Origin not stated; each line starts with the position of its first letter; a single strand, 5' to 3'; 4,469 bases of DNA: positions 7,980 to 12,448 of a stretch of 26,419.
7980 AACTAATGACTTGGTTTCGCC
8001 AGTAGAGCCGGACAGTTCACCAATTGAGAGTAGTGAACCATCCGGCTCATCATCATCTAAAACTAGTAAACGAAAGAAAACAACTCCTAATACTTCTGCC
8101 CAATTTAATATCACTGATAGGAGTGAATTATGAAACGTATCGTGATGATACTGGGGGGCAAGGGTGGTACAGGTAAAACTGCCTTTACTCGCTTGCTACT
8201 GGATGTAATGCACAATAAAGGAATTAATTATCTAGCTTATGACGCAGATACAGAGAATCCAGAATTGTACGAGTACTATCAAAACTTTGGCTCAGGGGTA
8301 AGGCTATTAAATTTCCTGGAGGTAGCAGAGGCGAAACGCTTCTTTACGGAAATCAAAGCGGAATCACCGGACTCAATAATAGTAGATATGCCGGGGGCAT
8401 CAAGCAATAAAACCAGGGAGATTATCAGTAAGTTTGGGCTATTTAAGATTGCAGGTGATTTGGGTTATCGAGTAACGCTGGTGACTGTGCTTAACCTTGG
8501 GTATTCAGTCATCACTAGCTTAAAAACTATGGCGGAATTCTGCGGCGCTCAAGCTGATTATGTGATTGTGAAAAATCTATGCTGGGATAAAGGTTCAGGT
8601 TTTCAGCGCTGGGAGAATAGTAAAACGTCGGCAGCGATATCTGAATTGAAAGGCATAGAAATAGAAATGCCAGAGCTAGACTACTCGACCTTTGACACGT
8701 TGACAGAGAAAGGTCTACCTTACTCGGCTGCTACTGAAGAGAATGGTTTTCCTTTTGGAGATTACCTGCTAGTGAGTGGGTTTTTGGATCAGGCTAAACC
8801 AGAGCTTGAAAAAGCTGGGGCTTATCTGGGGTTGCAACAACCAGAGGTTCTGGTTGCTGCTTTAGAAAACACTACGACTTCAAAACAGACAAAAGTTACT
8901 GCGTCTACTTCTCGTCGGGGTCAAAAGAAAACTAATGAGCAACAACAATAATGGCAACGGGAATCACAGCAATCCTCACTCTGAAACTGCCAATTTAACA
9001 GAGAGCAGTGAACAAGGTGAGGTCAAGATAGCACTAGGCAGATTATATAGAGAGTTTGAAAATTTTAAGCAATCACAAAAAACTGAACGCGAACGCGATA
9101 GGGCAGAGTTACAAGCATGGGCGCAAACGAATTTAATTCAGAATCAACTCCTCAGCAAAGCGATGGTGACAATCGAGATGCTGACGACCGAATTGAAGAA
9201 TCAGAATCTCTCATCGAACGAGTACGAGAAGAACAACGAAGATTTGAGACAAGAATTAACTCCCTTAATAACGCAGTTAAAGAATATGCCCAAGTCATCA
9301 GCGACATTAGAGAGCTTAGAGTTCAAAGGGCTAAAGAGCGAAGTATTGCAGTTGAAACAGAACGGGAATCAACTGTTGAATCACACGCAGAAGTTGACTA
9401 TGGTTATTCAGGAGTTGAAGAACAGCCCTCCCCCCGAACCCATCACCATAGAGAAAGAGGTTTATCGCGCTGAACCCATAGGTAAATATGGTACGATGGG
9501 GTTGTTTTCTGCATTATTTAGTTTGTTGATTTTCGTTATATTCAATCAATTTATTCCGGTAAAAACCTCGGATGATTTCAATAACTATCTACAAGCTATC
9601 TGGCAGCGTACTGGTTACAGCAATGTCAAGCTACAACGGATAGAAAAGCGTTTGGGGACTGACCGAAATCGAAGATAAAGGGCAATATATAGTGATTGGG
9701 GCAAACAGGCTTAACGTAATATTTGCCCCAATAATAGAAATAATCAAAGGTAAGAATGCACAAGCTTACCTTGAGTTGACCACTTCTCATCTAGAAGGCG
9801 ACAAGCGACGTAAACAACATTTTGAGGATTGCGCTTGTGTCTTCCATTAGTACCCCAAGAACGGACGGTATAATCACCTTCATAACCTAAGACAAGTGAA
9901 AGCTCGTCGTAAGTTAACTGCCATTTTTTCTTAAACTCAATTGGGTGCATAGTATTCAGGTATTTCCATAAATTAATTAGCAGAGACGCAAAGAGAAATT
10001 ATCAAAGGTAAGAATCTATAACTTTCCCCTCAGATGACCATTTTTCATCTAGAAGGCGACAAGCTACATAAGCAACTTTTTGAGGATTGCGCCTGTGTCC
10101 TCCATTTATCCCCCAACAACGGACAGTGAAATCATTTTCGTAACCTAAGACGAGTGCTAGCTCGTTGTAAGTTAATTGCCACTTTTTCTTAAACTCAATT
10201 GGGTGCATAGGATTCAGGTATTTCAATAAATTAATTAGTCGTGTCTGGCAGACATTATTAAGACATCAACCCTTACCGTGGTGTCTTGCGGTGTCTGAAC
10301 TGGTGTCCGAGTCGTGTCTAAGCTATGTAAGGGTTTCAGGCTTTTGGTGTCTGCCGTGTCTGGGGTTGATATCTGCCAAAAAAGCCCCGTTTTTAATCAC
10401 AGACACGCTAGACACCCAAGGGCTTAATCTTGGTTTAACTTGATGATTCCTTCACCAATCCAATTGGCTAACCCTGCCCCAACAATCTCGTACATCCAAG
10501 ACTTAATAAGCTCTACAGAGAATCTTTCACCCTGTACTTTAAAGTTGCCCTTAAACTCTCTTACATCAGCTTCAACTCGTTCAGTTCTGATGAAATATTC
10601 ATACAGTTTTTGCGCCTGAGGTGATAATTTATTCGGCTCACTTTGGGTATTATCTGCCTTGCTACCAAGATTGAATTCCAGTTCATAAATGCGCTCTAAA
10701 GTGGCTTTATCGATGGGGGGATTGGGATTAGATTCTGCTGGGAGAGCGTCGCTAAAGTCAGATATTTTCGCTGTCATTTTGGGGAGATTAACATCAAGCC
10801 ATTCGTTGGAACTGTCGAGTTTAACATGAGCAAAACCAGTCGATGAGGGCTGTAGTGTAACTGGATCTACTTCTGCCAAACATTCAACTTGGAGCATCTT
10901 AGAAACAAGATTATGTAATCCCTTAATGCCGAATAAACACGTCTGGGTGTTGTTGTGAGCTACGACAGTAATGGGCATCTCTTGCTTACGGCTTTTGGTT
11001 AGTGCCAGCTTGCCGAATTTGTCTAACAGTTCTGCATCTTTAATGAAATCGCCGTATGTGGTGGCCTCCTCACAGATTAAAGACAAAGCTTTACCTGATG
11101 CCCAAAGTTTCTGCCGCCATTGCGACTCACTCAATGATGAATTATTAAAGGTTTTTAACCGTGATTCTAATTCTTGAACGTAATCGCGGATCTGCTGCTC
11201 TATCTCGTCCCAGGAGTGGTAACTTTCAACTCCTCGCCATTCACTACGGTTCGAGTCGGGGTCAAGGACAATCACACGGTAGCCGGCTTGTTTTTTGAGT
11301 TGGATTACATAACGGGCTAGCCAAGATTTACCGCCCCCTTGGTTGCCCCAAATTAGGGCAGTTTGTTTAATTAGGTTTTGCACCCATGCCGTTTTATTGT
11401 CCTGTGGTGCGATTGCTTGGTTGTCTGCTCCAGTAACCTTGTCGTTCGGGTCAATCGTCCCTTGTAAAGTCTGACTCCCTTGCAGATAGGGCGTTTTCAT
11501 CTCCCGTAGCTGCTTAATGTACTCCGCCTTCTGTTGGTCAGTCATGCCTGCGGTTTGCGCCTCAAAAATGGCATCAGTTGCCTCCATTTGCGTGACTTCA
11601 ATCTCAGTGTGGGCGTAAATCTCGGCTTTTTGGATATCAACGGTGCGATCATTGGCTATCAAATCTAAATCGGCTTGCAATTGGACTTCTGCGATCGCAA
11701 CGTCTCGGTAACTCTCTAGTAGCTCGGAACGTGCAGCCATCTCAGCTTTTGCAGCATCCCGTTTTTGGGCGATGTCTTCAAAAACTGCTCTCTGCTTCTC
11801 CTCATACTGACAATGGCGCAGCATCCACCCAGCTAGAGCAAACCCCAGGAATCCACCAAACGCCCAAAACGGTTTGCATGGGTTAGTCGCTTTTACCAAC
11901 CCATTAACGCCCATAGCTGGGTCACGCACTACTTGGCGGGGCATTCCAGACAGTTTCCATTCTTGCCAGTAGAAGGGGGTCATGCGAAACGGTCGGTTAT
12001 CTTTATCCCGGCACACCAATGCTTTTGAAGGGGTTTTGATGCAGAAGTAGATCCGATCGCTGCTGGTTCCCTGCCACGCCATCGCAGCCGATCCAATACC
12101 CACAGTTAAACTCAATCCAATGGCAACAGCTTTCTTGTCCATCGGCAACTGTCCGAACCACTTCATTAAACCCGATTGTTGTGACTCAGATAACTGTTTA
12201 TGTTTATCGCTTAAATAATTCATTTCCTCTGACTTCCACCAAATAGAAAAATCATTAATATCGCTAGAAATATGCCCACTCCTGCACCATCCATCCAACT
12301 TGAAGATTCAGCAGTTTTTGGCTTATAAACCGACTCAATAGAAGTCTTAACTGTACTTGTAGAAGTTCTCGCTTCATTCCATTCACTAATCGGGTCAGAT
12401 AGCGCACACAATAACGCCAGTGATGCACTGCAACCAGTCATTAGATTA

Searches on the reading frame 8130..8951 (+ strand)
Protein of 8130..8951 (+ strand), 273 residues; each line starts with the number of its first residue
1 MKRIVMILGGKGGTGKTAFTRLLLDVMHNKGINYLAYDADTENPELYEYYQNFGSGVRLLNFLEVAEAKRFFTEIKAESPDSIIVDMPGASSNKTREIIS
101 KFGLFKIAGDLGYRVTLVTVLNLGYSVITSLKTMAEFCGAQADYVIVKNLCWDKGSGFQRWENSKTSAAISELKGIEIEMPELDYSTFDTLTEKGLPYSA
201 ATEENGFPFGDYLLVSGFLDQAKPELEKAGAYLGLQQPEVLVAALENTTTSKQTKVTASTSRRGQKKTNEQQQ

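Call 67: search_protein_families(library=pfam, proteins=[window:8130-8951:+], max_evalue=0.001)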
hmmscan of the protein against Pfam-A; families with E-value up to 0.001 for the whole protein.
window:8130-8951:+ (273 aa): 2 families
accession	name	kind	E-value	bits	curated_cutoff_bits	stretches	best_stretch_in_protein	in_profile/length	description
PF01656.29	CbiA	-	8.3e-06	26.2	25.4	1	5-47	1-43/125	CobQ/CobB/MinD/ParA nucleotide binding domain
PF10609.15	ParA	-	0.00066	19.6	27.1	0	2-44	3-45/246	NUBPL iron-transfer P-loop NTPase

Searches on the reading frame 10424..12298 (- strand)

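Call 67: search_protein_families(library=pfam, proteins=[window:10424-12298:-], max_evalue=0.001)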
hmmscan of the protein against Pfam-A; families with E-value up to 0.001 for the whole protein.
window:10424-12298:- (624 aa): 3 families
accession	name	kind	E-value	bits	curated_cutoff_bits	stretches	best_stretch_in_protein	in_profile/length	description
PF05673.19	DUF815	-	0.00046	19.9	23.8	1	286-347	28-89/249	Protein of unknown function (DUF815)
PF12846.13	AAA_10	-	0.00089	18.8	27.5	0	313-356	23-66/362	AAA-like domain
PF01637.24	ATPase_2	-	0.001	19.4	33.2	0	310-445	19-152/225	ATPase domain predominantly from Archaea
